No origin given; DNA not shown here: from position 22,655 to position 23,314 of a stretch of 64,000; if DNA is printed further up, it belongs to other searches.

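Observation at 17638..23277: Same promoter plus 119-aa leader ORF duplicated in front of two unrelated cargo genes: candidate modular defence/accessory system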

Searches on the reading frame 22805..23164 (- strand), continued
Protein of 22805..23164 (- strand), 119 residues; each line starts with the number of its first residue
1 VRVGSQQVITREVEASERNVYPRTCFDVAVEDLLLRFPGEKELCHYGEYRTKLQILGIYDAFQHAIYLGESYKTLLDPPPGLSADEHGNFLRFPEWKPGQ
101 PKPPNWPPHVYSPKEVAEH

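Call 24: search_protein_families(library=padloc, proteins=[P0041, P0051, P0083], max_evalue=0.00001)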
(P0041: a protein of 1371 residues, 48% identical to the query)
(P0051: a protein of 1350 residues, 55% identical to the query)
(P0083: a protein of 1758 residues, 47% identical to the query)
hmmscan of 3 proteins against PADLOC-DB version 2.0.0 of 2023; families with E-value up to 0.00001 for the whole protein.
P0041 (1371 aa): 38 families (the best 25 are shown)
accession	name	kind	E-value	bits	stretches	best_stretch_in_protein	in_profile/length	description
PDLC02643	DrmMI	-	1.1e-70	236.9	2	449-785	547-881/1347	DrmMI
PDLC02638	DrmMI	-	3.3e-52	175.8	2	448-785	545-884/935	DrmMI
PDLC03620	REase_MTase_IIG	-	1.2e-31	107.2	1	542-595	675-728/1378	Type IIG restriction enzyme-methyltransferase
PDLC03618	REase_MTase_IIG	-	6.5e-31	104.5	1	424-793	518-886/1429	Type IIG restriction enzyme-methyltransferase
PDLC02644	DrmMI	-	8.1e-31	104.8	1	424-593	34-229/988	DrmMI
PDLC03611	REase_MTase_IIG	-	6.9e-30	101.3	2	451-602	511-663/1532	Type IIG restriction enzyme-methyltransferase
PDLC03613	REase_MTase_IIG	-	7.5e-30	101.3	3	733-990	721-965/1250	Type IIG restriction enzyme-methyltransferase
PDLC02645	DrmMI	-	8.9e-30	101.6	2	540-595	660-715/772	DrmMI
PDLC03622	REase_MTase_IIG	-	2.7e-29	99.2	2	541-593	592-644/1524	Type IIG restriction enzyme-methyltransferase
PDLC03614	REase_MTase_IIG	-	7.1e-27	91.4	2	445-593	516-681/1584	Type IIG restriction enzyme-methyltransferase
PDLC02639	DrmMI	-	2.6e-24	83.5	1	455-594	248-388/803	DrmMI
PDLC02646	DrmMI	-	7.2e-23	78.6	1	533-594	38-99/792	DrmMI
PDLC03629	REase_MTase_IIG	-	1e-18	64.6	1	494-593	432-536/1182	Type IIG restriction enzyme-methyltransferase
PDLC03609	REase_MTase_IIG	-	2.1e-17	60.2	1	489-591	428-532/1066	Type IIG restriction enzyme-methyltransferase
PDLC03612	REase_MTase_IIG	-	2.8e-16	56.9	1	481-515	493-527/1247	Type IIG restriction enzyme-methyltransferase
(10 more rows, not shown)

P0051 (1350 aa): 39 families (the best 25 are shown)
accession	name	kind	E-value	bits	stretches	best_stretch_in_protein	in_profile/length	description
PDLC02643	DrmMI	-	3.8e-77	258.3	2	446-776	548-879/1347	DrmMI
PDLC03622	REase_MTase_IIG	-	2.4e-54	182.2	3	846-1184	961-1289/1524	Type IIG restriction enzyme-methyltransferase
PDLC02638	DrmMI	-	1.8e-50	170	2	446-777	547-883/935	DrmMI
PDLC03613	REase_MTase_IIG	-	5.6e-43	144.8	3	729-1133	724-1086/1250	Type IIG restriction enzyme-methyltransferase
PDLC03620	REase_MTase_IIG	-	1.5e-41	140.1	3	763-1271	852-1352/1378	Type IIG restriction enzyme-methyltransferase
PDLC02645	DrmMI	-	8.2e-33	111.6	3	533-589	660-716/772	DrmMI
PDLC03618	REase_MTase_IIG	-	9.7e-33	110.6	2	445-586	541-713/1429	Type IIG restriction enzyme-methyltransferase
PDLC03611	REase_MTase_IIG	-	4.4e-31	105.2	1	445-592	509-660/1532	Type IIG restriction enzyme-methyltransferase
PDLC02644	DrmMI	-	2.5e-28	96.5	1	444-586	56-229/988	DrmMI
PDLC03614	REase_MTase_IIG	-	1.2e-27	94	3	724-883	921-1067/1584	Type IIG restriction enzyme-methyltransferase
PDLC02639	DrmMI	-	3.2e-24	83.3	1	452-587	249-388/803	DrmMI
PDLC02646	DrmMI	-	1.5e-22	77.5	1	506-587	19-99/792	DrmMI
PDLC03609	REase_MTase_IIG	-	1.9e-16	57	1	483-585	429-533/1066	Type IIG restriction enzyme-methyltransferase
PDLC03629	REase_MTase_IIG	-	3.6e-16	56.2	1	486-586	431-536/1182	Type IIG restriction enzyme-methyltransferase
PDLC03604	REase_MTase_IIG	-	1.3e-15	54.5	1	409-590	316-508/1011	Type IIG restriction enzyme-methyltransferase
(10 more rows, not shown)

P0083 (1758 aa): 35 families (the best 25 are shown)
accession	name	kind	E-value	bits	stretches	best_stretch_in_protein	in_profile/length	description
PDLC02643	DrmMI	-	2.3e-71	239.1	2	454-795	546-880/1347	DrmMI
PDLC03613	REase_MTase_IIG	-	8.2e-57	190.7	2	740-1129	715-1083/1250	Type IIG restriction enzyme-methyltransferase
PDLC02638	DrmMI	-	1.9e-53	179.9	2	452-797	543-885/935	DrmMI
PDLC03622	REase_MTase_IIG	-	1.5e-48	163.1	2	556-628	593-663/1524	Type IIG restriction enzyme-methyltransferase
PDLC03620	REase_MTase_IIG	-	6e-37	124.8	3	556-608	674-727/1378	Type IIG restriction enzyme-methyltransferase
PDLC03618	REase_MTase_IIG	-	3.2e-34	115.5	1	453-607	539-713/1429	Type IIG restriction enzyme-methyltransferase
PDLC02645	DrmMI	-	3.8e-32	109.4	1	454-609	540-715/772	DrmMI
PDLC02644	DrmMI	-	2.3e-30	103.3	1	452-607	54-229/988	DrmMI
PDLC03614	REase_MTase_IIG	-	3.2e-28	95.9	3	456-607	521-681/1584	Type IIG restriction enzyme-methyltransferase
PDLC03629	REase_MTase_IIG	-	7.1e-26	88.3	1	421-607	340-536/1182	Type IIG restriction enzyme-methyltransferase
PDLC02646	DrmMI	-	4.3e-25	86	1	531-608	23-99/792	DrmMI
PDLC03611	REase_MTase_IIG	-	2.4e-23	79.6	1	459-612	513-659/1532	Type IIG restriction enzyme-methyltransferase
PDLC02639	DrmMI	-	1.4e-22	77.8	1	441-608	231-388/803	DrmMI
PDLC03612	REase_MTase_IIG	-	9.2e-19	65.1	1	555-795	588-818/1247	Type IIG restriction enzyme-methyltransferase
PDLC03609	REase_MTase_IIG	-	8.9e-18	61.5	1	286-606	218-533/1066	Type IIG restriction enzyme-methyltransferase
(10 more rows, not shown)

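Call 39: find_related_loci(query=window:22805-23164:-, collection=metagenome_contigs, flank=10000)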
Query window:22805-23164:- (119 aa) in metagenome_contigs; peptide patterns used: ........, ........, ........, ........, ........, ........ (x = any residue, [..] = any of these).
196 stretches matched a pattern; 50 encode a relative of the query (tblastn E <= 1e-3); 50 distinct loci.
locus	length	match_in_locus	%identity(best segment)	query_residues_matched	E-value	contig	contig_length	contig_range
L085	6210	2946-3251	79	1-102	6e-51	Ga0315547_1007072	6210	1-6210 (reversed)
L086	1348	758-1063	79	1-102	6e-53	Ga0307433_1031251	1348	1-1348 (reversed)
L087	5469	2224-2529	79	1-102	5e-51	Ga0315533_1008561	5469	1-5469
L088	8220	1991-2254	63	29-114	3e-32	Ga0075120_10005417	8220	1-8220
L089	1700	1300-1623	50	8-116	5e-29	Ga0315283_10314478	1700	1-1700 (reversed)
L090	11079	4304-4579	55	29-118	4e-28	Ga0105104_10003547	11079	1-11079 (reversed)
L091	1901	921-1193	55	29-117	7e-28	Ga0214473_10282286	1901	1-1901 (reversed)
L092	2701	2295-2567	57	29-117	9e-28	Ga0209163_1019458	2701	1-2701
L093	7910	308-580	55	29-117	1e-26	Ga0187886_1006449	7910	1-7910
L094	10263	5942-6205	52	29-114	1e-24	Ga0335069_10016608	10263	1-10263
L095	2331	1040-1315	50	29-118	3e-23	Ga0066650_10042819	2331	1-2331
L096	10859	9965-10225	52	29-113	9e-23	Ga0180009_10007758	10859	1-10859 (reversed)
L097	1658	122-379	51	29-118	4e-22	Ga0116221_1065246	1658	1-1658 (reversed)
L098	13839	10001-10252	49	29-116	4e-21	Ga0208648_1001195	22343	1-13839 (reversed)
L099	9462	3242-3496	47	30-118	5e-20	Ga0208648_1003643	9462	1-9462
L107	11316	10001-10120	75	1-40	2e-16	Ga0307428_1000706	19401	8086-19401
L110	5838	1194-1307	76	1-38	2e-15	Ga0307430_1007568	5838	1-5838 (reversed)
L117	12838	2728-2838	76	1-37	3e-14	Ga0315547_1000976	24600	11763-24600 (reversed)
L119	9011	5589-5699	76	1-37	1e-13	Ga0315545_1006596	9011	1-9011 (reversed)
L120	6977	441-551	76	1-37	1e-13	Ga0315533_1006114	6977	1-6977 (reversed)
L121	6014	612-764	55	1-58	2e-13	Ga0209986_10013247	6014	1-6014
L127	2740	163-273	70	1-37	7e-12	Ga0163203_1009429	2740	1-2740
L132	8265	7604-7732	59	62-105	1e-8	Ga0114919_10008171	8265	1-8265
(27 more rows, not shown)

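Call 70: search_protein_families(library=pfam, max_evalue=0.001, proteins=[L110:1316-4564:+, L117:5870-9811:+, L132:1405-4437:+, L132:4437-7607:+, L120:672-1679:+, L127:390-1469:+, L132:350-1408:+, L120:1682-4315:+, L121:792-2108:+, L117:960-2600:+])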
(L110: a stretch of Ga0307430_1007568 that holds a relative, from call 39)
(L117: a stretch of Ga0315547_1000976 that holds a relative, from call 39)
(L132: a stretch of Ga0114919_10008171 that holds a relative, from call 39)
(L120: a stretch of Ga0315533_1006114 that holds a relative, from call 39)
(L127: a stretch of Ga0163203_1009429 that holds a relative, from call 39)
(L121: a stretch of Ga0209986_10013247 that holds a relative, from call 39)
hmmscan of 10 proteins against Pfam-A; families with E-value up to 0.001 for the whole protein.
L110:1316-4564:+ (1082 aa): 6 families
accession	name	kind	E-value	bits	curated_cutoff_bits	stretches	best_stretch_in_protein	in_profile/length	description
PF00271.37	Helicase_C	-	8.6e-16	58.6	23.5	1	720-780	56-110/110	Helicase conserved C-terminal domain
PF00176.29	SNF2-rel_dom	-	7.1e-12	45.4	24.9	1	355-481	125-234/290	SNF2-related domain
PF04851.21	ResIII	-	2.7e-08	34.3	22.5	0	340-394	105-162/164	Type III restriction enzyme, res subunit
PF13091.12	PLDc_2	-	2.1e-07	31.3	27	1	140-209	68-132/132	PLD-like domain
PF00270.35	DEAD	-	7.8e-06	26.2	26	1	336-400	96-165/167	DEAD/DEAH box helicase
PF09565.16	RE_NgoFVII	-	6.9e-05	22.7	23.8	0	143-199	85-139/162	NgoFVII restriction endonuclease N-terminal PLD domain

L117:5870-9811:+ (1313 aa): 3 families
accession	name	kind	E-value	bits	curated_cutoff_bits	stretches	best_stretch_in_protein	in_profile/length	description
PF07669.17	Eco57I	-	2e-19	70.8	25.3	2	631-845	2-97/171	Eco57I restriction-modification methylase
PF02384.22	N6_Mtase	-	1.5e-08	34.8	20.4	1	520-646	22-94/311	N-6 DNA Methylase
PF20473.4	MmeI_Mtase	-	7.8e-06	25.7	27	1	549-654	14-87/259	MmeI, DNA-methyltransferase domain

L132:1405-4437:+ (1010 aa): 1 family
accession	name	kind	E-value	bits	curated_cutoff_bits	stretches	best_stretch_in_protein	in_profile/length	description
PF01555.25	N6_N4_Mtase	-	8.2e-30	104.8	26.7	1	187-508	1-219/221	DNA methylase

L132:4437-7607:+ (1056 aa): 1 family
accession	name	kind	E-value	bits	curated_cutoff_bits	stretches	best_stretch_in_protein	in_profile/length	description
PF04851.21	ResIII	-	2.5e-06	27.9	22.5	1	190-332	24-137/164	Type III restriction enzyme, res subunit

L120:672-1679:+ (335 aa): 1 family
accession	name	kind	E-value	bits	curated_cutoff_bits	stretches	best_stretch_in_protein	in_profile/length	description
PF04471.18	Mrr_cat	-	1.8e-05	25.2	21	1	37-144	17-105/115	Restriction endonuclease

L127:390-1469:+ (359 aa): 2 families
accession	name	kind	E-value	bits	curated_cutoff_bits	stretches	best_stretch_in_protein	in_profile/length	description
PF17761.7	DUF1016_N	-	1.6e-48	164.7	32.8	1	21-157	1-137/137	DUF1016 N-terminal domain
PF06250.17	YhcG_C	-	2.7e-45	154.4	32.5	1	186-331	3-151/157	YhcG PDDEXK nuclease domain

L132:350-1408:+ (352 aa): 1 family
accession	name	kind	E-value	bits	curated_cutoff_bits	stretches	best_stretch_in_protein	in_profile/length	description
PF12358.13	DUF3644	-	1.6e-50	171.7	27.6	1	13-190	3-181/183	Domain of unknown function (DUF3644)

L120:1682-4315:+ (877 aa): 4 families
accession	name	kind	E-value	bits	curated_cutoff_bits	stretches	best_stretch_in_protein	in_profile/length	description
PF13166.12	AAA_13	-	8.1e-19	68.2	36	1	393-729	254-598/713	AAA domain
PF13304.12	AAA_21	-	1.9e-11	45.1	27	1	637-708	234-303/304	AAA domain, putative AbiEii toxin, Type IV TA system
PF02463.25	SMC_N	-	1.3e-07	31.7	40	1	517-712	135-207/220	RecF/RecN/SMC N terminal domain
PF13476.12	AAA_23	-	1.6e-05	26.1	27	1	102-125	11-33/201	AAA domain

L121:792-2108:+ (438 aa): 1 family
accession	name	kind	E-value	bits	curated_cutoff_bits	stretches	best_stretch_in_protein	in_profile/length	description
PF01555.25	N6_N4_Mtase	-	3.4e-11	44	26.7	1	63-116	160-213/221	DNA methylase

L117:960-2600:+ (546 aa): 3 families
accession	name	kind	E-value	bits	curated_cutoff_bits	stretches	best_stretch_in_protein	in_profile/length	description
PF21247.3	Fic-like_C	-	7.6e-17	61.4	27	1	470-530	2-64/64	Filamentation induced by cAMP protein Fic-like, C-terminal domain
PF13749.12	HATPase_c_4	-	1.1e-11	45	26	1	349-432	3-85/89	Putative ATP-dependent DNA helicase recG C-terminal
PF04326.19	SLFN_AlbA_2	-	9.4e-11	42.7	25.3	1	44-171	1-115/118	Schlafen, AlbA_2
